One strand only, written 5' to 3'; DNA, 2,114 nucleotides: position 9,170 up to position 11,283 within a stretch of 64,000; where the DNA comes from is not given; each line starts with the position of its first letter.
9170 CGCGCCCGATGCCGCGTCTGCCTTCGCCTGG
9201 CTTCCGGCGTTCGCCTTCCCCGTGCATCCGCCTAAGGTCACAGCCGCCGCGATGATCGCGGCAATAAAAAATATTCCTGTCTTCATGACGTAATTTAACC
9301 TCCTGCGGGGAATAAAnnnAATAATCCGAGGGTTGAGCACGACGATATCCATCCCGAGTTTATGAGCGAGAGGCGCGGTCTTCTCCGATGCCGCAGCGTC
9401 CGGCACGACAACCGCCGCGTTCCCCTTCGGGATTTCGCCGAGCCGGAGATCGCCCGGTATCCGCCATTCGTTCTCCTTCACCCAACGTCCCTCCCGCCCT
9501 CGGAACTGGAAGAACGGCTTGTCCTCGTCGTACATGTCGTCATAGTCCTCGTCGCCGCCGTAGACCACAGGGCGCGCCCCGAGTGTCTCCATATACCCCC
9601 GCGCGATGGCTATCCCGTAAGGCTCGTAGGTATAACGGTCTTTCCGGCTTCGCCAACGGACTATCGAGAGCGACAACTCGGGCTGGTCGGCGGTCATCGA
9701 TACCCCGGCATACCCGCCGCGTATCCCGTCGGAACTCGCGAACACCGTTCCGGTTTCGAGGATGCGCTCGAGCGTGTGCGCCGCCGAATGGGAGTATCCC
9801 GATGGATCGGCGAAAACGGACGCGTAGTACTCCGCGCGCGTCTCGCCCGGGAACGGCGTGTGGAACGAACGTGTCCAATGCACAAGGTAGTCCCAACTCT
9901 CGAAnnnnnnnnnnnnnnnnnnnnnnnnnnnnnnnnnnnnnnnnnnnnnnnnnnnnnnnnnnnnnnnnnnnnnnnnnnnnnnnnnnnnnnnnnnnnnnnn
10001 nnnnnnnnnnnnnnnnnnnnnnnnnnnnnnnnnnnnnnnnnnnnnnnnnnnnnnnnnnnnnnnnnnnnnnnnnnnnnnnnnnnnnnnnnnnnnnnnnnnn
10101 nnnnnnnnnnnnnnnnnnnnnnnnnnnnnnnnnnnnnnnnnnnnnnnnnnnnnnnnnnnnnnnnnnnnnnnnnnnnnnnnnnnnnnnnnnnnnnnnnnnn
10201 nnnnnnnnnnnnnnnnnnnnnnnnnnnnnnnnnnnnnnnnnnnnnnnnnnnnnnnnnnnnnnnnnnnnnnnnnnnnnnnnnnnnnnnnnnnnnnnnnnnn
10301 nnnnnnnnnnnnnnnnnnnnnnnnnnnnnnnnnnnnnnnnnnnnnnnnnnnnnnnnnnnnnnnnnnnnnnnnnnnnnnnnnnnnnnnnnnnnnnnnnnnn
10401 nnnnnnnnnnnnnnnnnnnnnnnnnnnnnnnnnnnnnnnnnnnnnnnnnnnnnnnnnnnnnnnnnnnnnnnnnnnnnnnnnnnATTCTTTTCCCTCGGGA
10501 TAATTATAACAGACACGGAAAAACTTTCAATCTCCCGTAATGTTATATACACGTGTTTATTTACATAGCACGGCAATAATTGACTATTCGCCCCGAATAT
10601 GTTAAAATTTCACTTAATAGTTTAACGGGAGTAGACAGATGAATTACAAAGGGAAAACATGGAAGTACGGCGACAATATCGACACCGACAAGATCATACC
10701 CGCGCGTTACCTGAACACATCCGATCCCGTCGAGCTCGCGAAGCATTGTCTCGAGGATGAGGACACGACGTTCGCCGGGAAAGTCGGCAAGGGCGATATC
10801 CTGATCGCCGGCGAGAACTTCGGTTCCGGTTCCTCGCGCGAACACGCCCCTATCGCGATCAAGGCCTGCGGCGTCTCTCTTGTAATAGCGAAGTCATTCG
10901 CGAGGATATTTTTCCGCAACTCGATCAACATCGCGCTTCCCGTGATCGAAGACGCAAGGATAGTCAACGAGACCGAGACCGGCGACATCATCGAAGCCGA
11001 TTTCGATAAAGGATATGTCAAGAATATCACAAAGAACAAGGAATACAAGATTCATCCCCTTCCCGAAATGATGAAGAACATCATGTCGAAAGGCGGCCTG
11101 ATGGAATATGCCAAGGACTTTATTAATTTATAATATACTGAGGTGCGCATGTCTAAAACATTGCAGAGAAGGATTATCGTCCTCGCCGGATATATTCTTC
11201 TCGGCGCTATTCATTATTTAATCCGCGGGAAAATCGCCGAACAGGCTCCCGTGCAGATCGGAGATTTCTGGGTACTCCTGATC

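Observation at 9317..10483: Stand-alone fusion of a LOG/DprA-type (SLOG) domain to an AbiGi-like domain: candidate nucleotide-sensing conflict protein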

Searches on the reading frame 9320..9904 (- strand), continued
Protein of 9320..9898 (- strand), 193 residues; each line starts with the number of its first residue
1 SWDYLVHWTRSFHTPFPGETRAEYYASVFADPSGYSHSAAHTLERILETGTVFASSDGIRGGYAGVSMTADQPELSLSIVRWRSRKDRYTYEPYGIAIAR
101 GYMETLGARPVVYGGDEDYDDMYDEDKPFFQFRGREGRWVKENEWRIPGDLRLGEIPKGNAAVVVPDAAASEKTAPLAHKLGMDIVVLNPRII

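Call 50: find_related_loci(query=A3, collection=genome_contigs, flank=10000)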
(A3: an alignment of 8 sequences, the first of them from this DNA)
Query A3 (195 aa) in genome_contigs; peptide patterns used: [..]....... (x = any residue, [..] = any of these).
177 stretches matched a pattern; 132 encode a relative of the query (tblastn E <= 1e-3); the best 80 are kept; 80 distinct loci.
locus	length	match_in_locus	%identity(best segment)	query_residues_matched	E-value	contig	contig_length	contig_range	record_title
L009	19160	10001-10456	53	4-155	9e-50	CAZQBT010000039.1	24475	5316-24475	MAG TPA_asm: uncultured Brevinematales bacterium isolate SRP241341_co1_258 genome assembly, contig: NODE_2364_length_244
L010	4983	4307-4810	43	1-167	5e-46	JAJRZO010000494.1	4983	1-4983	MAG: Candidatus Zixiibacteriota bacterium isolate Dive96_bin4.201 k141_4832538, whole genome shotgun sequence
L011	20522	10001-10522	43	1-174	9e-43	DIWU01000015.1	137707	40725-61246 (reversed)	MAG TPA_asm: bacterium UBP14_UBA6098 isolate UBA6098 UBA6098_contig_2929, whole genome shotgun sequence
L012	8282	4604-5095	48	4-167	9e-43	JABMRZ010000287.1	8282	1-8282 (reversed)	MAG: Candidatus Tariuqbacter arcticus isolate bin.685 k141_3951583, whole genome shotgun sequence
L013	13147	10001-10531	42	2-177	1e-42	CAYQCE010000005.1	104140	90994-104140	MAG TPA_asm: uncultured Ignavibacteria bacterium isolate SRP141376_co4_284 genome assembly, contig: NODE_297_length_1041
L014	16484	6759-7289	43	4-180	2e-42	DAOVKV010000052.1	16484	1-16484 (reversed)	MAG TPA_asm: bacterium isolate CSMAG_1428 CSMAG_1428_k141_967422_length_16484_cov_18.0106, whole genome shotgun sequence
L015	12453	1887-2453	40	2-194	1e-42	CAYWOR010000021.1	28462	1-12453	MAG TPA_asm: uncultured bacterium isolate SRP241326_co3_316 genome assembly, contig: NODE_2350_length_28462_cov_16.14552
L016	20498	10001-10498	46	3-167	1e-41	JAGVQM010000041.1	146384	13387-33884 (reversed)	MAG: Candidatus Zixiibacteriota bacterium isolate DeMMO3_3 c_000000044546, whole genome shotgun sequence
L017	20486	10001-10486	42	1-160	1e-41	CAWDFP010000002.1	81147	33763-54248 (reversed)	MAG: uncultured candidate division Zixibacteria bacterium isolate MFD05942.bin.2.45 genome assembly, contig: contig_1064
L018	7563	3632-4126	45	3-167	2e-41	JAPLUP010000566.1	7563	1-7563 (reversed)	MAG: Candidatus Zixiibacteriota bacterium isolate LacPavin_0920_SED4_MAG_53_9 LacPavin_0920_SED4_scaffold_2016782, whole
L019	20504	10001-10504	42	1-167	7e-41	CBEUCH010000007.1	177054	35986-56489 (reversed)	MAG TPA_asm: uncultured bacterium isolate SRR19160658_binner12_Refined_30 genome assembly, contig: ERZ26800495.7, whole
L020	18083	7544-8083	44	3-177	2e-43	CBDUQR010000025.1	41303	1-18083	MAG TPA_asm: uncultured bacterium isolate SRR21487743_binner23_Refined_16 genome assembly, contig: ERZ25748485.132, whol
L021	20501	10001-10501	41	2-167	3e-40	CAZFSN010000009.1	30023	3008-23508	MAG TPA_asm: uncultured Ignavibacteria bacterium isolate binchicken_co129_624 genome assembly, contig: NODE_4027_length_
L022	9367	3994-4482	39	5-167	2e-40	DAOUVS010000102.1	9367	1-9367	MAG TPA_asm: Candidatus Zixiibacteriota bacterium isolate CSMAG_855 CSMAG_855_k127_1135106_length_9367_cov_9.0000, whole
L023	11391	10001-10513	41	4-174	4e-40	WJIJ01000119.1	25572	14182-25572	MAG: Candidatus Zixiibacteriota bacterium isolate Bin_366 k141_1512569, whole genome shotgun sequence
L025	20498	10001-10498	42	3-167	3e-39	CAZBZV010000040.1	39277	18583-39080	MAG TPA_asm: uncultured Ignavibacteria bacterium isolate SRP141376_co2_104 genome assembly, contig: NODE_2328_length_392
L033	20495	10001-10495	36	4-167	7e-37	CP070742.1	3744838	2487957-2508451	MAG: Candidatus Zixiibacteriota bacterium isolate bin38 chromosome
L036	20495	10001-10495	42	3-167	1e-36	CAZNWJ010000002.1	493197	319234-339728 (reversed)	MAG TPA_asm: uncultured Ignavibacteria bacterium isolate binchicken_co16_17 genome assembly, contig: NODE_5_length_49319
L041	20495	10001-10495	35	5-169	1e-35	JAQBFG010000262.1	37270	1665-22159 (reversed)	MAG: Candidatus Zixiibacteriota bacterium isolate MAG_439_bin-06 439_bin-06_ctg-262, whole genome shotgun sequence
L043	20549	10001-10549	35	5-190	2e-35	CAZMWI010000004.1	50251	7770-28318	MAG TPA_asm: uncultured Ignavibacteriaceae bacterium isolate SRP214966_co3_100 genome assembly, contig: NODE_508_length_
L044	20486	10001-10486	38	6-167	2e-35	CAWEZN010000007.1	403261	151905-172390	MAG: uncultured candidate division Zixibacteria bacterium isolate MFD05942.bin.2.353 genome assembly, contig: contig_177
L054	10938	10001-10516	40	5-175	5e-34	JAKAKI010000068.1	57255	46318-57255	MAG: bacterium isolate WY4.bin59 NODE_600_length_57255_cov_6.944248, whole genome shotgun sequence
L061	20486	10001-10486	38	5-166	1e-32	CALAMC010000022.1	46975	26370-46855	MAG TPA_asm: uncultured candidate division Zixibacteria bacterium isolate SRR6007446_bin.66_CONCOCT_v1.1_MAG genome asse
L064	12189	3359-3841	35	6-166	7e-32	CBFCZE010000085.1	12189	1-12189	MAG TPA_asm: uncultured bacterium isolate SRR26215683_binner13_Refined_79 genome assembly, contig: ERZ25073488.2147, who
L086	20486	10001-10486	38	6-167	2e-27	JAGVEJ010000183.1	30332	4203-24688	MAG: Candidatus Zixiibacteriota bacterium isolate DeMMO2_6 c_000000080952, whole genome shotgun sequence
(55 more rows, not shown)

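Call 53: search_protein_families(library=pfam, proteins=[L044:10657-11889:-, L043:8068-9387:+, L041:6910-8118:+, L086:5911-6897:+, L064:3914-4915:-, L036:6434-7357:+, L061:4359-5924:+, L054:4698-6755:+, L033:8341-9462:+, L025:5934-7685:+], max_evalue=0.00001)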
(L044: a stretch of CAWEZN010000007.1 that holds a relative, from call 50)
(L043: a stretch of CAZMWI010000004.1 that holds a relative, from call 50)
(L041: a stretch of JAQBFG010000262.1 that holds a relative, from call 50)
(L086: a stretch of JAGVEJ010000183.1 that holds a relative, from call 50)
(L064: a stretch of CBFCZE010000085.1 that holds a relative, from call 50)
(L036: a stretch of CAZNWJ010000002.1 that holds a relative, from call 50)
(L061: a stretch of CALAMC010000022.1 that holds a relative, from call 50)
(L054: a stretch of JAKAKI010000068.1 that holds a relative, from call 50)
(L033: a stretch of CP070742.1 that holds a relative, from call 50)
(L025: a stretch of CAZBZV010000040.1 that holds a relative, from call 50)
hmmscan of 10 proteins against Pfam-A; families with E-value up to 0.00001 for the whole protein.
L044:10657-11889:- (410 aa): 5 families
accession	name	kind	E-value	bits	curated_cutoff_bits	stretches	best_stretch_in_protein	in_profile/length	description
PF00534.26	Glycos_transf_1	-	2.7e-18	66.5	26.4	1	217-373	5-159/172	Glycosyl transferases group 1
PF13579.12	Glyco_trans_4_4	-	4.7e-16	60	29.7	1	19-202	2-156/158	Glycosyl transferase 4-like domain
PF13439.12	Glyco_transf_4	-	3.2e-15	57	28.5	1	19-205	3-166/170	Glycosyltransferase Family 4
PF13692.12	Glyco_trans_1_4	-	2.5e-13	51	27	1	228-369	3-139/142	Glycosyl transferases group 1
PF13524.12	Glyco_trans_1_2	-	4.5e-06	27.1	25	1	252-402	10-144/144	Glycosyl transferase-like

L043:8068-9387:+ (439 aa): 1 family
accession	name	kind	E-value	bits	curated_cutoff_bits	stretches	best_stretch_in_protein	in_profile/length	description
PF08486.15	SpoIID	-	2.4e-20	73.4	23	1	156-247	2-96/97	Stage II sporulation protein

L041:6910-8118:+ (402 aa): 1 family
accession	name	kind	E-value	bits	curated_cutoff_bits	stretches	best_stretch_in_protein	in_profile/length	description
PF03702.20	AnmK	-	3e-78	263.9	24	1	14-390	3-364/367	Anhydro-N-acetylmuramic acid kinase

L086:5911-6897:+ (328 aa): 1 family
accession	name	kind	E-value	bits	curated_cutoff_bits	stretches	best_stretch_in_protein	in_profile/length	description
PF00933.27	Glyco_hydro_3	-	9.9e-53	180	27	1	3-316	4-313/316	Glycosyl hydrolase family 3 N terminal domain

L064:3914-4915:- (333 aa): 3 families
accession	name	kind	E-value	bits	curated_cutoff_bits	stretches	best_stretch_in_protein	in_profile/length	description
PF00814.31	TsaD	-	3.4e-90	302.8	24.8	1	23-307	1-263/264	tRNA N6-adenosine threonylcarbamoyltransferase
PF22521.2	HypF_C_2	-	1.5e-07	31.9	27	1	224-295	157-228/241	Carbamoyltransferase, Kae1-like Domain, second subdomain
PF02543.21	Carbam_trans_N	-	3.3e-06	27.2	24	0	167-309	208-345/346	Carbamoyltransferase N-terminus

L036:6434-7357:+ (307 aa): 1 family
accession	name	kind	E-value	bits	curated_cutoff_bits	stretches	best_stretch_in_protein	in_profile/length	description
PF07949.17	YbbR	-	1.1e-07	32.5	22.3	1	144-199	14-68/81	YbbR-like protein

L061:4359-5924:+ (521 aa): 4 families
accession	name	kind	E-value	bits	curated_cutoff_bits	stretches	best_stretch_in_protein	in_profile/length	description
PF00990.26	GGDEF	-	1.2e-45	155.7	23.8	1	359-516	2-160/161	Diguanylate cyclase, GGDEF domain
PF01590.32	GAF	-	2.2e-08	35.1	22.4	1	212-345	1-133/133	GAF domain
PF13492.12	GAF_3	-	2.3e-08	34.9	27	1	212-347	1-129/129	GAF domain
PF13185.12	GAF_2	-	2.1e-06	28.4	28.6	1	212-346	3-136/136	GAF domain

L054:4698-6755:+ (685 aa): 2 families
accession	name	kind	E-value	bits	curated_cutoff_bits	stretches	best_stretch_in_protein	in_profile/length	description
PF13517.12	FG-GAP_3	-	8.4e-28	97.2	26.9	3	408-478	1-61/61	FG-GAP-like repeat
PF01839.29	FG-GAP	-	7.3e-14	51.7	22.1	0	648-668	5-25/37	FG-GAP repeat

L033:8341-9462:+ (373 aa): 1 family
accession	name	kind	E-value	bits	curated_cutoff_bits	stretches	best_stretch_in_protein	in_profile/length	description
PF03706.18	LPG_synthase_TM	-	5.8e-22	79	33.4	1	45-336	24-302/302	Lysylphosphatidylglycerol synthase TM region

L025:5934-7685:+ (583 aa): 3 families
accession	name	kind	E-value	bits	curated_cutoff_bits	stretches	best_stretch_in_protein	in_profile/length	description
PF17392.7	Urocanase_C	-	9.1e-95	316.1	23.6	1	377-571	1-195/196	Urocanase C-terminal domain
PF01175.24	Urocanase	-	3.9e-91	304.8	23.2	1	166-374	1-209/209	Urocanase Rossmann-like domain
PF17391.7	Urocanase_N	-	7e-61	204.1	23.2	1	37-163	1-127/127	Urocanase N-terminal domain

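Call 63: search_protein_families(library=padloc, alignment_id=A5, max_evalue=0.00001)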
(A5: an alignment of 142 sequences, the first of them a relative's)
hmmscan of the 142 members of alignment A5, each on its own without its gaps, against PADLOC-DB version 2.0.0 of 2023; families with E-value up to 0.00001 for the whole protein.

A. member 1, L009:7293-7805:+ (170 aa): 0 families

B. families by the number of members that match (of 142 scanned): 38 families (the first 25 are shown)
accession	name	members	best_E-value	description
PDLC04134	mad2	3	3.7e-20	mads_2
PDLC04135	mad3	2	4.7e-35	mads_3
PDLC04140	mad8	2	3.2e-09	mads_8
PDLC00609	ZorB1|ZorB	2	8.3e-09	MotB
PDLC00651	ZorB3|ZorB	2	1.1e-08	MotB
PDLC02203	MzaA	1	2e-48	-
PDLC03982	PD-Lambda-2_B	1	2.1e-46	-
PDLC01169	TPR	1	7.4e-29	TPR repeats containing protein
PDLC00734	PycC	1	8.1e-23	Pycsar cyclase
PDLC02370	PycC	1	3.7e-21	-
PDLC02367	PycC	1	5.5e-17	-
PDLC00765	PycC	1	5.9e-14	Pycsar cyclase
PDLC03947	RmrA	1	1.8e-13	-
PDLC03948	RmrA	1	2.9e-13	-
PDLC03954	RmrA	1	1.1e-12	-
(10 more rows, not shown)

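Call 64: search_protein_families(library=pfam, alignment_id=A5, max_evalue=0.00001)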
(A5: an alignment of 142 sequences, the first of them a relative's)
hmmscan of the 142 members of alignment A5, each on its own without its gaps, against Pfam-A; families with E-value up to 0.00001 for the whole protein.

A. member 1, L009:7293-7805:+ (170 aa): 1 family
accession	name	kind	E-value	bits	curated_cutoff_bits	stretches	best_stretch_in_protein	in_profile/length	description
PF00731.26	AIRC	-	1.9e-53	180.4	30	1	4-151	2-147/148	AIR carboxylase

B. families by the number of members that match (of 142 scanned): 146 families (the first 25 are shown)
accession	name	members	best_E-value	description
PF00534.26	Glycos_transf_1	7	4.5e-24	Glycosyl transferases group 1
PF13692.12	Glyco_trans_1_4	7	4.8e-22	Glycosyl transferases group 1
PF13439.12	Glyco_transf_4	7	3.2e-15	Glycosyltransferase Family 4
PF13579.12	Glyco_trans_4_4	6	4.7e-16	Glycosyl transferase 4-like domain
PF08486.15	SpoIID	5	2.1e-20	Stage II sporulation protein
PF00814.31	TsaD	4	5.3e-93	tRNA N6-adenosine threonylcarbamoyltransferase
PF03702.20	AnmK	4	7.7e-80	Anhydro-N-acetylmuramic acid kinase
PF03706.18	LPG_synthase_TM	4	4.4e-24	Lysylphosphatidylglycerol synthase TM region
PF22521.2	HypF_C_2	4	4.5e-10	Carbamoyltransferase, Kae1-like Domain, second subdomain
PF18962.6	Por_Secre_tail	4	5.9e-10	Secretion system C-terminal sorting domain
PF00221.24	Lyase_aromatic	3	3.2e-170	Aromatic amino acid lyase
PF00209.24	SNF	3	7.3e-128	Sodium:neurotransmitter symporter family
PF17392.7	Urocanase_C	3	8e-95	Urocanase C-terminal domain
PF01175.24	Urocanase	3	1.1e-90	Urocanase Rossmann-like domain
PF17391.7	Urocanase_N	3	3.8e-61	Urocanase N-terminal domain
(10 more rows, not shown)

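Call 79: find_related_loci(query=A3, collection=viral_contigs, flank=5000)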
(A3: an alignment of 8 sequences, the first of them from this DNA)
Query A3 (195 aa) in viral_contigs; peptide patterns used: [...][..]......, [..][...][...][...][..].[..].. (x = any residue, [..] = any of these).
4 stretches matched a pattern, but none encodes a relative of the query by tblastn (E <= 1e-3).

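Call 83: find_encoding_contigs(protein=P0259, flank=5000, max_places=1)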
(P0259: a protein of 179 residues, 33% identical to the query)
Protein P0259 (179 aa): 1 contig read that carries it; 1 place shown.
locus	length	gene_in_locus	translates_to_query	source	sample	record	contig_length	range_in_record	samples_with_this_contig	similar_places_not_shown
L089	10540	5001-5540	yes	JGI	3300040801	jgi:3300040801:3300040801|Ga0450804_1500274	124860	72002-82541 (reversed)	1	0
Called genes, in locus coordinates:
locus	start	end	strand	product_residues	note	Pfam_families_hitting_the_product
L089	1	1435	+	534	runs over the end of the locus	PF00575:S1 (faint), PF10150:RNase_E_G, PF20833:RNase_E_G_Thio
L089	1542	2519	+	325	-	PF14100:DUF6807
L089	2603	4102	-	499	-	PF00884:Sulfatase, PF01663:Phosphodiest (faint), PF16347:SGSH_C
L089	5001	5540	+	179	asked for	PF10899:AbiGi (faint)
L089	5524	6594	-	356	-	PF04055:Radical_SAM, PF16199:Radical_SAM_C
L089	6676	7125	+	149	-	PF16697:Yop-YscD_cpl, PF00498:FHA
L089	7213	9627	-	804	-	PF00069:Pkinase, PF07714:PK_Tyr_Ser-Thr, PF03109:ABC1 (weak)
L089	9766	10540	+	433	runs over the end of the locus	PF04909:Amidohydro_2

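Call 84: find_encoding_contigs(protein=P0283, flank=5000, max_places=1)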
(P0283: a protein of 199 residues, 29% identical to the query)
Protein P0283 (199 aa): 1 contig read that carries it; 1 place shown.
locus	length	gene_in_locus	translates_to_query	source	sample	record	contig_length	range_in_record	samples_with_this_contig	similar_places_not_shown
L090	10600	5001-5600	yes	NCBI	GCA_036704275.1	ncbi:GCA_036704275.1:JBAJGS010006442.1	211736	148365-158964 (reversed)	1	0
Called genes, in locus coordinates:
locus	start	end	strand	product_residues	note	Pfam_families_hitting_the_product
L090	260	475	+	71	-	-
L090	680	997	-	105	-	-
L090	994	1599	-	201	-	PF01261:AP_endonuc_2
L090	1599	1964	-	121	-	PF14489:QueF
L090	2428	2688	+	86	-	-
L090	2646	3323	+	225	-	PF08541:ACP_syn_III_C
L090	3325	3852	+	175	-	PF08659:KR (weak), PF00106:adh_short, PF13561:adh_short_C2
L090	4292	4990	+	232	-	-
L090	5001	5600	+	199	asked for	-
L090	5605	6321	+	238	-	-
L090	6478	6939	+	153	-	-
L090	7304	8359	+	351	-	-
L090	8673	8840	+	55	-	-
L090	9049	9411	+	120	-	-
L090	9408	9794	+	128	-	-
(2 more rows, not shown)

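Call 85: find_encoding_contigs(protein=P0246, flank=5000, max_places=1)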
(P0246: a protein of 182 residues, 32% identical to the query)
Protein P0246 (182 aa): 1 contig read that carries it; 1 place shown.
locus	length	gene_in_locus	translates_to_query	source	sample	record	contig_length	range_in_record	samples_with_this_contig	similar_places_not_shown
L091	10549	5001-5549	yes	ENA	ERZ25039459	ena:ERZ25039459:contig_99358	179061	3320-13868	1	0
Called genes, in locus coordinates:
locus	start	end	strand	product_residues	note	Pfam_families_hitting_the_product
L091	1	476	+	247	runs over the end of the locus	PF03932:CutC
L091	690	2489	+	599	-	PF13522:GATase_6, PF13537:GATase_7, PF00733:Asn_synthase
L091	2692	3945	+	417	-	PF00483:NTP_transferase, PF12804:NTP_transf_3 (weak), PF24894:Hexapep_GlmU, PF25084:LbH_EIF2B (weak), PF25247:LbH_GLGC (faint)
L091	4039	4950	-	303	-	-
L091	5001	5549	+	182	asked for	-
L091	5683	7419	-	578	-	PF01694:Rhomboid, PF12708:Pect-lyase_RHGA_epim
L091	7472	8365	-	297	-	PF01261:AP_endonuc_2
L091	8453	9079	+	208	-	PF07638:Sigma70_ECF (weak), PF04542:Sigma70_r2, PF08281:Sigma70_r4_2, PF04545:Sigma70_r4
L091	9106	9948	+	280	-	PF00069:Pkinase, PF07714:PK_Tyr_Ser-Thr, PF01636:APH (weak)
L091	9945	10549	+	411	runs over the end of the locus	PF00069:Pkinase (weak), PF13191:AAA_16 (faint), PF20703:nSTAND1, PF01637:ATPase_2 (faint), PF13401:AAA_22 (weak)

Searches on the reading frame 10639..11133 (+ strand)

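Call 70: search_protein_families(library=pfam, proteins=[window:10639-11133:+], max_evalue=0.00001)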
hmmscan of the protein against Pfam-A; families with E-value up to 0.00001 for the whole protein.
window:10639-11133:+ (164 aa): 1 family
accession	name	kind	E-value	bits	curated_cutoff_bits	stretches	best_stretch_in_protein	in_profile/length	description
PF00694.25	Aconitase_C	-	1.9e-19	70.8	22.8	1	50-100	72-123/131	Aconitase C-terminal domain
